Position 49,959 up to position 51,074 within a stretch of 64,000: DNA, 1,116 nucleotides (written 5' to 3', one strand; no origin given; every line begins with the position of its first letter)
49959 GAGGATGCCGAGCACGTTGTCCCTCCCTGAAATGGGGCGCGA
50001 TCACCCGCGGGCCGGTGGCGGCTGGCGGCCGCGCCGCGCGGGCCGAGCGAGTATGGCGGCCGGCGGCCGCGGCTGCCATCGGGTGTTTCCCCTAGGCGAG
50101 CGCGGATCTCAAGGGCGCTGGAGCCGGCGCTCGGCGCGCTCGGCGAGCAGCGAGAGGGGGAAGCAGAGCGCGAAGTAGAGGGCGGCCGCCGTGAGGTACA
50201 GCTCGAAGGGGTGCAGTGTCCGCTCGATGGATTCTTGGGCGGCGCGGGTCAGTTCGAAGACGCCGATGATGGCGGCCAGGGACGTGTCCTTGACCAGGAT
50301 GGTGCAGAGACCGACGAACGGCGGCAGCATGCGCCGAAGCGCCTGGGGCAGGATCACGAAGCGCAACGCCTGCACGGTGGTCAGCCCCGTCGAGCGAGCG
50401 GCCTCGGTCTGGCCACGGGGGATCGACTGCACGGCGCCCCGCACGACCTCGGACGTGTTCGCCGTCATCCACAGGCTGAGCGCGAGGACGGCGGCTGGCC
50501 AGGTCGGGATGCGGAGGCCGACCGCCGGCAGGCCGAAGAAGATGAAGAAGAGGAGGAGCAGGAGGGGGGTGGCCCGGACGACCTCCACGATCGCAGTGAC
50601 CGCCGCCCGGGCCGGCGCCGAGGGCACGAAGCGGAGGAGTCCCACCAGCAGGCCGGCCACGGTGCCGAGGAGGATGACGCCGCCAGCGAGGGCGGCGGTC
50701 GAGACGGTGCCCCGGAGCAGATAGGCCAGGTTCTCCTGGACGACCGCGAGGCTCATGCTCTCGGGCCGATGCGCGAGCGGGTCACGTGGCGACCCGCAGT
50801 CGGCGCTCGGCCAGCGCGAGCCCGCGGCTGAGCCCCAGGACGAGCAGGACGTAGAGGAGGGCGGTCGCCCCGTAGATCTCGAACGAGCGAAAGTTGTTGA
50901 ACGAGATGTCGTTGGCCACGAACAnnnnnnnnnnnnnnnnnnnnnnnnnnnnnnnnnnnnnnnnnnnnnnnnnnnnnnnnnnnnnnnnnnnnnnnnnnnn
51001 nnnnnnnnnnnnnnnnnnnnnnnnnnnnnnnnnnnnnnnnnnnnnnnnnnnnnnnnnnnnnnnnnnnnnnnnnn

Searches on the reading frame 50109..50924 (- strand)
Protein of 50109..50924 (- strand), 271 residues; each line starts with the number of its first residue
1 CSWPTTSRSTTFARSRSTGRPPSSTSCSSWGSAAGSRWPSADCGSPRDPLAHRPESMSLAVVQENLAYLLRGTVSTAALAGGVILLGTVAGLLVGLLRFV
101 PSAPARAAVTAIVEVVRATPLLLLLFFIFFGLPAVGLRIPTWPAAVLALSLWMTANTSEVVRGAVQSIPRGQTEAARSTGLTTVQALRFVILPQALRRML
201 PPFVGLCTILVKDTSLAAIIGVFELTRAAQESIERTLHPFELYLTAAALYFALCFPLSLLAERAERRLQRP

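Call 88: search_protein_families(library=pfam, proteins=[window:50109-50924:-], max_evalue=0.0001)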
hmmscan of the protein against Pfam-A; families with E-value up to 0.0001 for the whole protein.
window:50109-50924:- (271 aa): 1 family
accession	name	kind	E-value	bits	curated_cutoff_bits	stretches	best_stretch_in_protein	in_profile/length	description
PF00528.27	BPD_transp_1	-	2.4e-21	76.7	26.4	1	87-269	1-183/184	Binding-protein-dependent transport system inner membrane component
